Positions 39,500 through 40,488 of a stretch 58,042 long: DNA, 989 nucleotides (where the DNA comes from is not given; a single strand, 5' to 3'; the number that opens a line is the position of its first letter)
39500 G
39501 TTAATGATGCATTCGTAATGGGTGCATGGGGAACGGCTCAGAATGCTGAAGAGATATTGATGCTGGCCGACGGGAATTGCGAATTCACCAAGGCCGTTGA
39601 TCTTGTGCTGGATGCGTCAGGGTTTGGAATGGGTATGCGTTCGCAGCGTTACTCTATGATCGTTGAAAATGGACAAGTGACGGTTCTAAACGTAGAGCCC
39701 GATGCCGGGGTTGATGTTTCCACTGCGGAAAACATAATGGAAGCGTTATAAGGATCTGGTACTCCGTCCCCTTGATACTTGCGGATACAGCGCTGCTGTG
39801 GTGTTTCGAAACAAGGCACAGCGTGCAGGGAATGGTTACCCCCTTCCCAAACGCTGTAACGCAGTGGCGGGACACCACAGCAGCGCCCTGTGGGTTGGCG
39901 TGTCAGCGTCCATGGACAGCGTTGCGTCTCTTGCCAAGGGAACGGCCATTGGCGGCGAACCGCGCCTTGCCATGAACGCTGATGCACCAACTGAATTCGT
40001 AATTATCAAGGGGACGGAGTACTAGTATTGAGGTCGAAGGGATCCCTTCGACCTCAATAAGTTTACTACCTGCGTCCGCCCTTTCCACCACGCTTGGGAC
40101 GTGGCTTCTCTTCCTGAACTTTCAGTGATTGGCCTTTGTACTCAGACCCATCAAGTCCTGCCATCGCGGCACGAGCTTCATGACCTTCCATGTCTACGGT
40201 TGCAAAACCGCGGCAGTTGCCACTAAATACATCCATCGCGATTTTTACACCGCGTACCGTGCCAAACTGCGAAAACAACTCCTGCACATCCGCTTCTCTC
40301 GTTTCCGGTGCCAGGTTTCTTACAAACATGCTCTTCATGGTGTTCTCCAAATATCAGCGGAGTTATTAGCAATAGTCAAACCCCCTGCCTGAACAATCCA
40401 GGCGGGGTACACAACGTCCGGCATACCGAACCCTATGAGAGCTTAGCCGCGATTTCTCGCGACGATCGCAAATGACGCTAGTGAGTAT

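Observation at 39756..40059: Copy B of the structured element, directly after the peroxiredoxin stop and followed by a perfect 34-bp palindrome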

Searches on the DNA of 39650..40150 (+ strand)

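Call 9: search_rna_families(source=window, start=39650, end=40150, threshold=evalue, max_evalue=10)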
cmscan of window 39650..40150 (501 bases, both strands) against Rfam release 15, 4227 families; matches with E-value up to 10: 7.
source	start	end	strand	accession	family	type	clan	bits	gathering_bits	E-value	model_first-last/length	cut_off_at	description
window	40026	40059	+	RF04254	mir-1677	Gene; miRNA;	-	18.1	84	0.84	20-57/76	no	mir-1677 microRNA precursor family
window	40026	40059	-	RF04254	mir-1677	Gene; miRNA;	-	18.1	84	0.84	20-57/76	no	mir-1677 microRNA precursor family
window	40027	40059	-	RF02516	MIR393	Gene; miRNA;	-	17.3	60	0.51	1-126/126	no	mir-393 microRNA precursor family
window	40026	40058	+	RF02516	MIR393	Gene; miRNA;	-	17.3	60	0.51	1-126/126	no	mir-393 microRNA precursor family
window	39789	39887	+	RF03506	mir-587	Gene; miRNA;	-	17.3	80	0.75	1-74/74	no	mir-587 microRNA precursor family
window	40029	40120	-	RF02995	IMES-5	Gene; sRNA;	-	16.7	96.1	0.95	1-150/150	no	IMES-5 RNA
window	40016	40069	+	RF03461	MIR842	Gene; miRNA;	-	15.3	85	4.4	1-127/127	no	MIR842 microRNA precursor family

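Call 26: search_dna_similar(query=window:39750-40031:+, collection=plasmids, mode=distant, max_evalue=0.001)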
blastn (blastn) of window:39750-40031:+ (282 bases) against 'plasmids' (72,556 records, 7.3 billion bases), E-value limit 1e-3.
Records with a match: 1; places in all: 1; records where one place covers at least 80% of the query: 0.
Best place of each record, by identity: 60-80% 1.
By first word of the organism name: Azotobacter 1.
By predicted mobility (MOB-suite, as given by PLSDB): mobilizable 1.
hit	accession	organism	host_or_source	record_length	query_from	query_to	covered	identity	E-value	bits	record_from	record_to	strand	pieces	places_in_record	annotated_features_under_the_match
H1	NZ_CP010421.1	Azotobacter chroococcum NCIMB 8003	cell culture,soil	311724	137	222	30%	76.4%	3e-6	59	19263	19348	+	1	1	none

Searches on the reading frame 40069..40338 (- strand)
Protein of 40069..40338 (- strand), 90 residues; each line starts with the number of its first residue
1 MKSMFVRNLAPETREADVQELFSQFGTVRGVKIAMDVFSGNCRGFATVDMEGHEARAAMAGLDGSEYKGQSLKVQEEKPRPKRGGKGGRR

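Call 29: find_encoding_contigs(protein=window:40069-40338:-, flank=3000, max_places=10)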
Protein seq(90 aa) (90 aa): 6 contigs read that carry it; 6 places shown.
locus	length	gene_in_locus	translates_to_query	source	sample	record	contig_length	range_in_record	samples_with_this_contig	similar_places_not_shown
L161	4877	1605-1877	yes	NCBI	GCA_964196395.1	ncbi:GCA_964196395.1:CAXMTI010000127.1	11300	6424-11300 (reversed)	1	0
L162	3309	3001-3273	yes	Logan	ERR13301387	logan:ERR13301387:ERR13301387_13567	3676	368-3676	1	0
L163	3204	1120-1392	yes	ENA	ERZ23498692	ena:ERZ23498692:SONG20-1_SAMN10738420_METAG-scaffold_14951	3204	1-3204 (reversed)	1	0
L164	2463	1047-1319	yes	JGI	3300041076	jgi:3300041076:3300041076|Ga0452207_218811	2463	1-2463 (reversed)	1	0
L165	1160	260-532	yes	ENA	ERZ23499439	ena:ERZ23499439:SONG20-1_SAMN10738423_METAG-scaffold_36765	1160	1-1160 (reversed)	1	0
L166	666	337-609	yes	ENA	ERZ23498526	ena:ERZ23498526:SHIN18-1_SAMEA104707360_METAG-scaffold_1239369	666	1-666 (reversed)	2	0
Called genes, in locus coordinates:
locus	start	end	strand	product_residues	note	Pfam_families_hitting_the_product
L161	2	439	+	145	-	?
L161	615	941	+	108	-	-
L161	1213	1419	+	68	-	PF00313:CSD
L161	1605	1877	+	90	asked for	PF00076:RRM_1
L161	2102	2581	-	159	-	PF00578:AhpC-TSA, PF08534:Redoxin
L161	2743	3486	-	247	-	PF01925:TauE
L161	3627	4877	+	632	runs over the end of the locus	PF14321:DUF4382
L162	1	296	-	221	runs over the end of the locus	?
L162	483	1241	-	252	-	PF05875:Ceramidase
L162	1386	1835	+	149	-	PF13511:DUF4124, PF00462:Glutaredoxin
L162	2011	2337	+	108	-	-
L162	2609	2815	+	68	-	PF00313:CSD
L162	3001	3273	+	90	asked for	PF00076:RRM_1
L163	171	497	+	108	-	-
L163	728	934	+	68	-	PF00313:CSD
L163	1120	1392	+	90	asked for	PF00076:RRM_1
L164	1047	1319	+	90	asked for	PF00076:RRM_1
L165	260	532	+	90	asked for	PF00076:RRM_1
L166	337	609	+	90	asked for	PF00076:RRM_1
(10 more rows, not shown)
